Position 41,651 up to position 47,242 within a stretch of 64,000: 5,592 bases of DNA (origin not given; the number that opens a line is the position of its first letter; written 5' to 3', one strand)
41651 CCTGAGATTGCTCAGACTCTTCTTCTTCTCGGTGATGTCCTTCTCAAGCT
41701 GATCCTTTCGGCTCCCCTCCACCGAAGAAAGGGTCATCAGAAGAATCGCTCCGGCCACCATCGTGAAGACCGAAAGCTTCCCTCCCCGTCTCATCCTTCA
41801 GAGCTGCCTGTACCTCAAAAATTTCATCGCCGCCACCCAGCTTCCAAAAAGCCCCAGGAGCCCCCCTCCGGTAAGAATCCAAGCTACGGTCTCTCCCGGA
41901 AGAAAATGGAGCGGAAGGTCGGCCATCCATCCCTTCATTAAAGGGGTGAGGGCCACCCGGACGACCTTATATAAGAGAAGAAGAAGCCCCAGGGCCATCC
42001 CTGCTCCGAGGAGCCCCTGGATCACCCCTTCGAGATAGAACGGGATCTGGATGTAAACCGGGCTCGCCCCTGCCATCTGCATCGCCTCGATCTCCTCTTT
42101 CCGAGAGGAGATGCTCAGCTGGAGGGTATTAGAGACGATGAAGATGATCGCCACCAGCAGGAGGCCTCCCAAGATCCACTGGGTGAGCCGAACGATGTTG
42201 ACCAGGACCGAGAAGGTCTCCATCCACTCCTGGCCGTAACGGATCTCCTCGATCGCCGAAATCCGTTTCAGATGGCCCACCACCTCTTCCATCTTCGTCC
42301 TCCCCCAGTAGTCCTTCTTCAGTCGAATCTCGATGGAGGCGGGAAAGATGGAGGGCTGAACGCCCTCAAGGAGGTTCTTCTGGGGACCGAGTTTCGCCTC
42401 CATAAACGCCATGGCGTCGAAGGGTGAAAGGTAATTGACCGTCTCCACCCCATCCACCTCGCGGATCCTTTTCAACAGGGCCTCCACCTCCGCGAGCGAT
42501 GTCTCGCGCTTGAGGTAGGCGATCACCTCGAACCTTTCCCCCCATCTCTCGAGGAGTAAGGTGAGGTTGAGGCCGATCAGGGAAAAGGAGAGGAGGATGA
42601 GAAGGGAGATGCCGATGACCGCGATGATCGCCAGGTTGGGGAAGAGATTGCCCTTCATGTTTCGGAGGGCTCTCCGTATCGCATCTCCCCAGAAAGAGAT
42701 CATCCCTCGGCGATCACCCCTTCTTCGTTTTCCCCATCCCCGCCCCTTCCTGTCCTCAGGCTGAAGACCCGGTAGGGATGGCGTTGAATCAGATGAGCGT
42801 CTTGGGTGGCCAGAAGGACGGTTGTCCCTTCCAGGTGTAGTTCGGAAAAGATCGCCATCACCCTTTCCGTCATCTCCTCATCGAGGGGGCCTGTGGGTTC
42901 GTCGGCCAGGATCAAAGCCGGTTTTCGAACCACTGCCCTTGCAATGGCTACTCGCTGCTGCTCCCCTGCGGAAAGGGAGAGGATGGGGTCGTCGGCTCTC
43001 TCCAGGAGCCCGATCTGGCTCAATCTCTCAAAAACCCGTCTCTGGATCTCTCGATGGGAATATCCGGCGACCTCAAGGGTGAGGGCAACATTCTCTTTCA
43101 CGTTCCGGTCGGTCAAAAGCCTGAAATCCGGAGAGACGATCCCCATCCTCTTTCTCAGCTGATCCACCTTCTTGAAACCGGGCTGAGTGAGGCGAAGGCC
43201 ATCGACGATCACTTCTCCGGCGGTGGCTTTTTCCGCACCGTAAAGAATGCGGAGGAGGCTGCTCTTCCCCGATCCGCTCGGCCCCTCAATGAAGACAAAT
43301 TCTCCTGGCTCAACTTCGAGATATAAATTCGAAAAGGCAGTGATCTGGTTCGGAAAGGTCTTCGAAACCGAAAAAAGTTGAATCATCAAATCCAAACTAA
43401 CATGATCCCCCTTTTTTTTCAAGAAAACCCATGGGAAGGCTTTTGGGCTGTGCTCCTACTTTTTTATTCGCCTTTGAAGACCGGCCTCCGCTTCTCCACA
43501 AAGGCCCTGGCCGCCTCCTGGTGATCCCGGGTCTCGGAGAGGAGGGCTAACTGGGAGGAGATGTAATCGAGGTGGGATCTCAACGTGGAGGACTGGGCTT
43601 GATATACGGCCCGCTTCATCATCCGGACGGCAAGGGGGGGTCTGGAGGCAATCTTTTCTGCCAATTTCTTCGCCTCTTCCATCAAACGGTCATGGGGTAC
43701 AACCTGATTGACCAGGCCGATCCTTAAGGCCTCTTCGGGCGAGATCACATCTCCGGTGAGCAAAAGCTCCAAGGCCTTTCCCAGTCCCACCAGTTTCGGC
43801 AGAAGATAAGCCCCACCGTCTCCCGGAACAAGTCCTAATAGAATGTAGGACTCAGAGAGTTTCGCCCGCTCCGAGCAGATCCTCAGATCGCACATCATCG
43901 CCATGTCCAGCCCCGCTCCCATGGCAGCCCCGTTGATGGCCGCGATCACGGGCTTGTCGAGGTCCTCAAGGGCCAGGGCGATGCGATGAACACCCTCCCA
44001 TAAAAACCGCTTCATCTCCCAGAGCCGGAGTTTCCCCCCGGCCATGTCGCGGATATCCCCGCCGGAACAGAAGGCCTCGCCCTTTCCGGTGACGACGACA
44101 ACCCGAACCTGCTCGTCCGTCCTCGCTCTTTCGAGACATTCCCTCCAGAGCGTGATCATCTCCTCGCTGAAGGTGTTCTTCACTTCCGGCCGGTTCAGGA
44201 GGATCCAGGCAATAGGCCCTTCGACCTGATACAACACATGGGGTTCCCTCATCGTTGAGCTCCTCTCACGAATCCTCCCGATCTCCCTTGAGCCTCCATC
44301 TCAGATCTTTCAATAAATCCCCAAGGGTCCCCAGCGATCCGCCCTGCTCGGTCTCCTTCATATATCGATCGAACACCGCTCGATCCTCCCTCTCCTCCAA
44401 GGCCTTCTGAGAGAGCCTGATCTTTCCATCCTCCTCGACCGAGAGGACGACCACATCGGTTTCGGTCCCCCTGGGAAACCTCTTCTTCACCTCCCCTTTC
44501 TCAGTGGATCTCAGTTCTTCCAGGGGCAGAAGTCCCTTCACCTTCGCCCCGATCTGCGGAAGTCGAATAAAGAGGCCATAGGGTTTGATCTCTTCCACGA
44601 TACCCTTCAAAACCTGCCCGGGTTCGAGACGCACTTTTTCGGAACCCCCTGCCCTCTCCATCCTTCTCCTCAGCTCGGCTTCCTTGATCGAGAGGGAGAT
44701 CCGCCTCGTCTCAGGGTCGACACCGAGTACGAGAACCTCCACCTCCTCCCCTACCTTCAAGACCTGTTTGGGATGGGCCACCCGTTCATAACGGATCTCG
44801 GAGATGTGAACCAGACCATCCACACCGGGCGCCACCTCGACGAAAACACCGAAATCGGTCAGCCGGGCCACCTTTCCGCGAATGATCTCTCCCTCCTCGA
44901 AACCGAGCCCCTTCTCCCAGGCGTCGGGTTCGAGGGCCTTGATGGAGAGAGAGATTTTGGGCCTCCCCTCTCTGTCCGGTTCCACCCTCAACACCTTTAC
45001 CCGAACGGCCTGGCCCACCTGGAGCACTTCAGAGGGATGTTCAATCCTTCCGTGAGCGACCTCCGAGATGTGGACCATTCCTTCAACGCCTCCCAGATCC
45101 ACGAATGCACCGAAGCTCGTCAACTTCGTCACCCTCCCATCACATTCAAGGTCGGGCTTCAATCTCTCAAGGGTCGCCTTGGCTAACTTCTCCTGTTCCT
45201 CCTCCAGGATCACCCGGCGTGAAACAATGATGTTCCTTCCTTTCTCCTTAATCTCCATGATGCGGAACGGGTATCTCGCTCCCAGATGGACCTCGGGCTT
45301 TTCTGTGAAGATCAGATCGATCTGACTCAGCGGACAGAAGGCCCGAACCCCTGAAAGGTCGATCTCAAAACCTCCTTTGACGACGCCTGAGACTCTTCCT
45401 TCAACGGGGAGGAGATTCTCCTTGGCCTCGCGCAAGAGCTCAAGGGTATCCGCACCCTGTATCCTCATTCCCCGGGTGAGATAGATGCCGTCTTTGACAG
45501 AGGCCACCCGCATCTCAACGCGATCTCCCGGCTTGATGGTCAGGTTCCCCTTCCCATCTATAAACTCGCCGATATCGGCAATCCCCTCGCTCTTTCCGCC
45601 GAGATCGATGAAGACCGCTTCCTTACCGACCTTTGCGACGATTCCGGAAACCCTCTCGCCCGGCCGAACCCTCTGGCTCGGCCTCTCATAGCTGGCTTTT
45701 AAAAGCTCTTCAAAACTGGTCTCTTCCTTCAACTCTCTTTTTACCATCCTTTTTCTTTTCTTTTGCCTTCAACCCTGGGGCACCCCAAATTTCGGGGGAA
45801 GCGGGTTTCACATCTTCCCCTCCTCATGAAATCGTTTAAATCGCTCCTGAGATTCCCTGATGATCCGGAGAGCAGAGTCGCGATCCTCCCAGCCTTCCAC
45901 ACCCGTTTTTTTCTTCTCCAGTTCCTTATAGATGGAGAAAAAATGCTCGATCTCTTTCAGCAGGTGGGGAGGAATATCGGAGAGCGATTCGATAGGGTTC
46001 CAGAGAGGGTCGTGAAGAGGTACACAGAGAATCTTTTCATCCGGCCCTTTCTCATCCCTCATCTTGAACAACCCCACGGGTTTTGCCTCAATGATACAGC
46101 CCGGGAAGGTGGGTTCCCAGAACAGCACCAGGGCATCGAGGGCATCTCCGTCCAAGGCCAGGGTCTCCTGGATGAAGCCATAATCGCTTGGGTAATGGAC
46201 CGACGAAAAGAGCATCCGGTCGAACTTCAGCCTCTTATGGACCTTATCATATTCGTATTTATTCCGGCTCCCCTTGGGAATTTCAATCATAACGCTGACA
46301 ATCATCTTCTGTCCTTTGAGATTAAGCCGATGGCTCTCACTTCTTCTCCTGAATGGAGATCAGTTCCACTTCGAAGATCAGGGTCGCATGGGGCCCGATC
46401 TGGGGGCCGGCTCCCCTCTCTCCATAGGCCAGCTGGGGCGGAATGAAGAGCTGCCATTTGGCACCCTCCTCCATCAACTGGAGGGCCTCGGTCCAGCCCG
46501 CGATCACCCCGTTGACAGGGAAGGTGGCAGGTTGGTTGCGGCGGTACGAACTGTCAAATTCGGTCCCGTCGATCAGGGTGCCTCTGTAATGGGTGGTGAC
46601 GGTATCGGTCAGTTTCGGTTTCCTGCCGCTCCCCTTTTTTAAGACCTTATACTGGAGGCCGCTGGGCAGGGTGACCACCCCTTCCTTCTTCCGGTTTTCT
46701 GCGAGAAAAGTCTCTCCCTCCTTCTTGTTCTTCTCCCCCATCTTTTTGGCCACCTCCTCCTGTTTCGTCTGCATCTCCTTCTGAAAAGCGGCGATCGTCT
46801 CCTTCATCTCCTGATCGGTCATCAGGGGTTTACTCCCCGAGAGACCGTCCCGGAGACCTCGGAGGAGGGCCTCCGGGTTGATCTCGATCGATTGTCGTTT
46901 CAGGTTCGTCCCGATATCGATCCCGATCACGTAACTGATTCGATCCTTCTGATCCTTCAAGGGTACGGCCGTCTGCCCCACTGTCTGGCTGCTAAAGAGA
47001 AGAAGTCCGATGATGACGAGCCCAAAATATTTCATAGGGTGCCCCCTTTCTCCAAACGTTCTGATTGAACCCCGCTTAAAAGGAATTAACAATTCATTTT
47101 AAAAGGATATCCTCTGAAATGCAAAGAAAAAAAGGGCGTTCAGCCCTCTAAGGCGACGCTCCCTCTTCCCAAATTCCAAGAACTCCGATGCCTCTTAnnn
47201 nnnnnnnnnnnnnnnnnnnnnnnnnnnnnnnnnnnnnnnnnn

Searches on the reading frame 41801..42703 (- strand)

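Call 29: search_protein_families(library=ncbifam, max_evalue=1e-15, proteins=[window:41801-42703:-])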
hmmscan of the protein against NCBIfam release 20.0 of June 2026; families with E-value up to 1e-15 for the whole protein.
window:41801-42703:- (301 aa): 3 families
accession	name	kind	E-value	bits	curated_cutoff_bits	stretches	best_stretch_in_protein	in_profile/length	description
TIGR00439.2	FtsX_Gneg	equivalog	1.2e-71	241.3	255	1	8-297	4-292/292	permease-like cell division protein FtsX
NF038347.1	FtsX_Gpos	exception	1.3e-47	162.6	225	1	8-297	7-296/296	permease-like cell division protein FtsX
NF038346.1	FtsX_actino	exception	2.7e-32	112.3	250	1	13-297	9-307/308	permease-like cell division protein FtsX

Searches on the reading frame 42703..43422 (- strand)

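Call 29: search_protein_families(library=ncbifam, max_evalue=1e-15, proteins=[window:42703-43422:-])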
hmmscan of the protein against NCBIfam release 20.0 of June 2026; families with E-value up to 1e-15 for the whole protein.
window:42703-43422:- (240 aa): 123 families (the best 25 are shown)
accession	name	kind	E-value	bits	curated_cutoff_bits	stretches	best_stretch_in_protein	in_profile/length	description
TIGR02673.1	FtsE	equivalog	1.3e-73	247.2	264.85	1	13-226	1-214/214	cell division ATP-binding protein FtsE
TIGR03608.1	L_ocin_972_ABC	subfamily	1.6e-45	155.1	254.85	1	19-214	4-199/206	putative bacteriocin export ABC transporter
TIGR02211.1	LolD_lipo_ex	equivalog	1.2e-43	149.2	307.75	1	24-224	15-216/221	lipoprotein-releasing ABC transporter ATP-binding protein LolD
NF007027.0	PRK09493.1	equivalog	1.7e-41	142.1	379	1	13-231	1-219/240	glutamine ABC transporter ATP-binding protein GlnQ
TIGR02315.1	ABC_phnC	equivalog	2.4e-41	141.7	266.1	1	13-226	1-223/243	phosphonate ABC transporter ATP-binding protein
NF008639.0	PRK11629.1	equivalog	5.9e-39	133.9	360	1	29-226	25-223/234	lipoprotein-releasing ABC transporter ATP-binding protein LolD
NF038007.1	ABC_ATP_DarD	equivalog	6e-39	133.8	375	1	26-225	17-216/218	darobactin export ABC transporter ATP-binding protein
TIGR02314.1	ABC_MetN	equivalog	4.2e-38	131.2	499.7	1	13-219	1-211/343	methionine ABC transporter ATP-binding protein MetN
TIGR02982.1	heterocyst_DevA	subfamily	1.4e-37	129.4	295.8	1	31-213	22-206/220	ABC exporter ATP-binding subunit, DevA family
NF006987.0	PRK09452.1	equivalog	1.6e-36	125.8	482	1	6-211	10-210/378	spermidine/putrescine ABC transporter ATP-binding protein PotA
NF007826.0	PRK10535.1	equivalog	5.7e-35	120.7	966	1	25-225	19-219/648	macrolide ABC transporter ATP-binding protein/permease MacB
TIGR01166.1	cbiO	subfamily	5e-34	117.4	211.8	1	23-212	1-190/190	cobalt ABC transporter, ATP-binding protein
TIGR04520.1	ECF_ATPase_1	equivalog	9.3e-34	117.1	315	1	16-209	3-197/269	energy-coupling factor transporter ATPase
TIGR04521.1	ECF_ATPase_2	equivalog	1.4e-33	116.2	330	1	20-226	11-222/279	energy-coupling factor transporter ATPase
NF007879.0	PRK10584.1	equivalog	1.6e-33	116.4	336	1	25-224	21-221/228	putative ABC transporter ATP-binding protein YbbA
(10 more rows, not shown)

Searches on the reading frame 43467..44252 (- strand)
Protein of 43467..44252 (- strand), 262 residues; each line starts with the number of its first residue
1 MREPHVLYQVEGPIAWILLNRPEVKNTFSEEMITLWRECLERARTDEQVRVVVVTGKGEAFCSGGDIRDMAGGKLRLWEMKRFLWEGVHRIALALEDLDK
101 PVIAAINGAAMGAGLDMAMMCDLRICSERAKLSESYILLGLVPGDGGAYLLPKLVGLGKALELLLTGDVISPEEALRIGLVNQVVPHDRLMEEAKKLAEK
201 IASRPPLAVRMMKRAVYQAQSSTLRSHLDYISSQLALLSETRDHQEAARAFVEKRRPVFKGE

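Call 29: search_protein_families(library=ncbifam, max_evalue=1e-15, proteins=[window:43467-44252:-])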
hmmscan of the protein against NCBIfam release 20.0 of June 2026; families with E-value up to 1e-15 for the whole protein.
window:43467-44252:- (262 aa): 68 families (the best 25 are shown)
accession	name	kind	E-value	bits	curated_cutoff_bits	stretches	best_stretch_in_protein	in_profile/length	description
NF006699.0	PRK09245.1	subfamily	5e-84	281.7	354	1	5-261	4-265/266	crotonase/enoyl-CoA hydratase family protein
NF004475.0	PRK05809.1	subfamily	1.3e-63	215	394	1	5-260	5-258/260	short-chain-enoyl-CoA hydratase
NF051848.1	EnCoAHydtEchA19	equivalog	2.4e-63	214.1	400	1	5-261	1-257/258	enoyl-CoA hydratase EchA19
NF005802.0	PRK07657.1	equivalog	9.7e-60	202.3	363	1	10-262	10-260/260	enoyl-CoA hydratase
NF006107.0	PRK08258.1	equivalog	1.7e-58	198.1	330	1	4-262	17-277/277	enoyl-CoA hydratase family protein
NF004857.0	PRK06210.1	equivalog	3.1e-58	197.3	341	1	3-261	7-274/275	enoyl-CoA hydratase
NF004840.0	PRK06190.1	equivalog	8.6e-58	196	253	1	3-233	3-230/260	enoyl-CoA hydratase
NF005803.0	PRK07658.1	equivalog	1.2e-57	195.2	313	1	8-261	6-256/257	enoyl-CoA hydratase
NF007239.0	PRK09674.1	equivalog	1.9e-57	194.7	371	1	4-261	4-256/257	2,3-dehydroadipyl-CoA hydratase PaaF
NF006007.0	PRK08138.1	subfamily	5.9e-56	189.7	355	1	12-261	16-260/261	enoyl-CoA hydratase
NF046063.1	oxepin_alt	equivalog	3e-55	187.5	300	1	9-257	5-253/254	oxepin-CoA hydrolase, alternative type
NF004634.0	PRK05980.1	equivalog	1e-54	185.7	375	1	6-260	5-261/263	crotonase/enoyl-CoA hydratase family protein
TIGR02280.1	PaaB1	equivalog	1.4e-54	185.3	345.15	1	6-262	1-256/256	2-(1,2-epoxy-1,2-dihydrophenyl)acetyl-CoA isomerase PaaG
NF006109.0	PRK08260.1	subfamily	2.8e-54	184.4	320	1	5-261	5-277/296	enoyl-CoA hydratase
NF004517.0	PRK05862.1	equivalog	4.2e-54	183.7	396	1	3-260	3-255/257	enoyl-CoA hydratase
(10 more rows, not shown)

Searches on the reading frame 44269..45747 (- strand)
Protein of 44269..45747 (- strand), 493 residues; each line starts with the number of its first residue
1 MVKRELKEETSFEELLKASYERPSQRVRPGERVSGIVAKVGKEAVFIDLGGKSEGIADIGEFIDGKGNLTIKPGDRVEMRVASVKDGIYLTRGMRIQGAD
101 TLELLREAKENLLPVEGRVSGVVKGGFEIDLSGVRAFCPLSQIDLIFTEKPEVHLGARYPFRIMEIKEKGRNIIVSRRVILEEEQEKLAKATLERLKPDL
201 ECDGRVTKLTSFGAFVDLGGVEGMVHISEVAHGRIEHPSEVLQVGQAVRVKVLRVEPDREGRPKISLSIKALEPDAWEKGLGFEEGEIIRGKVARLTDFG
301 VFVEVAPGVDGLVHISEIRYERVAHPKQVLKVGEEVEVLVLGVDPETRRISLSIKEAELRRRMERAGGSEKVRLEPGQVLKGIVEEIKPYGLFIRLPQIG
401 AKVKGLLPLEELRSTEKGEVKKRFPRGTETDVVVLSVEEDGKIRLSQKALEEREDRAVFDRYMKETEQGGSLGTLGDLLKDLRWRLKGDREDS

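Call 9: search_protein_families(library=ncbifam, proteins=[window:44269-45747:-])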
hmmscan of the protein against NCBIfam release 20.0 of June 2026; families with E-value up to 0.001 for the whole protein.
window:44269-45747:- (493 aa): 33 families (the best 25 are shown)
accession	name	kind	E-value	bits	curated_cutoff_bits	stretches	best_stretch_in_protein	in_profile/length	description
NF010379.0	PRK13806.1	equivalog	2e-126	422.5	648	1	4-481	9-485/491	30S ribosomal protein S1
NF005208.0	PRK06676.1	equivalog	1.2e-113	380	368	2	21-364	10-357/391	30S ribosomal protein S1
NF004952.0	PRK06299.1-2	equivalog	1.6e-113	380.1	524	2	7-357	28-376/580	30S ribosomal protein S1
NF000907.0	PRK00087.1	equivalog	1.4e-102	344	624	2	10-363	285-641/671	bifunctional 4-hydroxy-3-methylbut-2-enyl diphosphate reductase/30S ribosomal protein S1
TIGR00717.1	rpsA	equivalog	3.2e-98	329.5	577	1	11-452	2-434/516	30S ribosomal protein S1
NF004954.0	PRK06299.1-4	equivalog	4e-94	315.8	727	1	10-469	3-451/560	30S ribosomal protein S1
NF004953.0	PRK06299.1-3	equivalog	2.5e-82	277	720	2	13-357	29-371/580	30S ribosomal protein S1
NF004955.0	PRK06299.1-5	equivalog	4.3e-82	276.1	878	1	8-454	8-447/566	30S ribosomal protein S1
NF004951.0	PRK06299.1-1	equivalog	9.3e-82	275.1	918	1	11-469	4-451/556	30S ribosomal protein S1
NF005911.0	PRK07899.1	equivalog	3.6e-71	240.3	691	1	20-359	26-367/486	30S ribosomal protein S1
NF004956.0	PRK06299.1-6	equivalog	2.7e-68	230.9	711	2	4-278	9-277/554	30S ribosomal protein S1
NF005973.0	PRK08059.1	equivalog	2.2e-50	169.9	148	3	283-366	5-88/123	S1 domain-containing post-transcriptional regulator GSP13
NF040579.1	S1_dom_CvfD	subfamily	5.1e-50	168.5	117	3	284-362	2-80/113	CvfD/Ygs/GSP13 family RNA-binding post-transcriptional regulator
NF005639.0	PRK07400.1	equivalog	1.7e-46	158.5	460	3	21-276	23-271/318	30S ribosomal protein S1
NF006363.0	PRK08582.1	equivalog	2.2e-46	157.5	171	3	283-365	3-84/140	S1 domain-containing RNA-binding protein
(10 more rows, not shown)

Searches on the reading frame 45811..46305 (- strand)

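Call 9: search_protein_families(library=ncbifam, proteins=[window:45811-46305:-])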
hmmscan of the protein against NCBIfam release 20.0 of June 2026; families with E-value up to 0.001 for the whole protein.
window:45811-46305:- (165 aa): 3 families
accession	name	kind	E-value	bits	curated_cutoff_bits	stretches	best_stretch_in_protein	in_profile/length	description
NF002317.0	PRK01250.1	equivalog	4.7e-47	160.1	200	1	3-157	16-174/176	inorganic diphosphatase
NF002578.0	PRK02230.1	equivalog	1.6e-41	141.8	246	1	2-161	5-165/185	inorganic pyrophosphatase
NF001886.0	PRK00642.1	equivalog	6.2e-21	74.9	247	2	50-158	91-203/208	inorganic pyrophosphatase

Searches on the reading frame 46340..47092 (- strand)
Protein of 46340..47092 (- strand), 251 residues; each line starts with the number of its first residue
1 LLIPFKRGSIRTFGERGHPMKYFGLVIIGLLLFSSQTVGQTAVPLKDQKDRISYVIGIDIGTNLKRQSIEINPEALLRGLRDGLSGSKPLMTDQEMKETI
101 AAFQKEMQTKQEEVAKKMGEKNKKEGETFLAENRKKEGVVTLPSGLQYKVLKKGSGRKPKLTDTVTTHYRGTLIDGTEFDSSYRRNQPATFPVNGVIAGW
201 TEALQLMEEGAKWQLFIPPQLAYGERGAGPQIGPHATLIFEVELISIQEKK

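Call 9: search_protein_families(library=ncbifam, proteins=[window:46340-47092:-])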
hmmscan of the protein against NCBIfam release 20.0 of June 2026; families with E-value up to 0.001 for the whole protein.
window:46340-47092:- (251 aa): 5 families
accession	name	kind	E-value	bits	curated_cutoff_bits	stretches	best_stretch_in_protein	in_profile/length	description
NF008602.0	PRK11570.1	subfamily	2.4e-60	203.9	198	1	50-247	11-205/206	FKBP-type peptidyl-prolyl cis-trans isomerase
NF008150.0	PRK10902.1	equivalog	3.1e-50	171.1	215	1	44-249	40-250/271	FKBP-type peptidyl-prolyl cis-trans isomerase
NF053689.1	BamJ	equivalog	1.3e-35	123.3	100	1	96-244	28-184/184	BamJ family beta-barrel-assembly machinery protein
TIGR03516.1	ppisom_GldI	equivalog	1.2e-09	37.8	157.6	1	108-248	34-176/177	gliding motility-associated peptidyl-prolyl isomerase GldI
NF053691.1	BamM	equivalog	4.8e-09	35.7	315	1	146-214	101-176/376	BamM family beta-barrel-assembly machinery protein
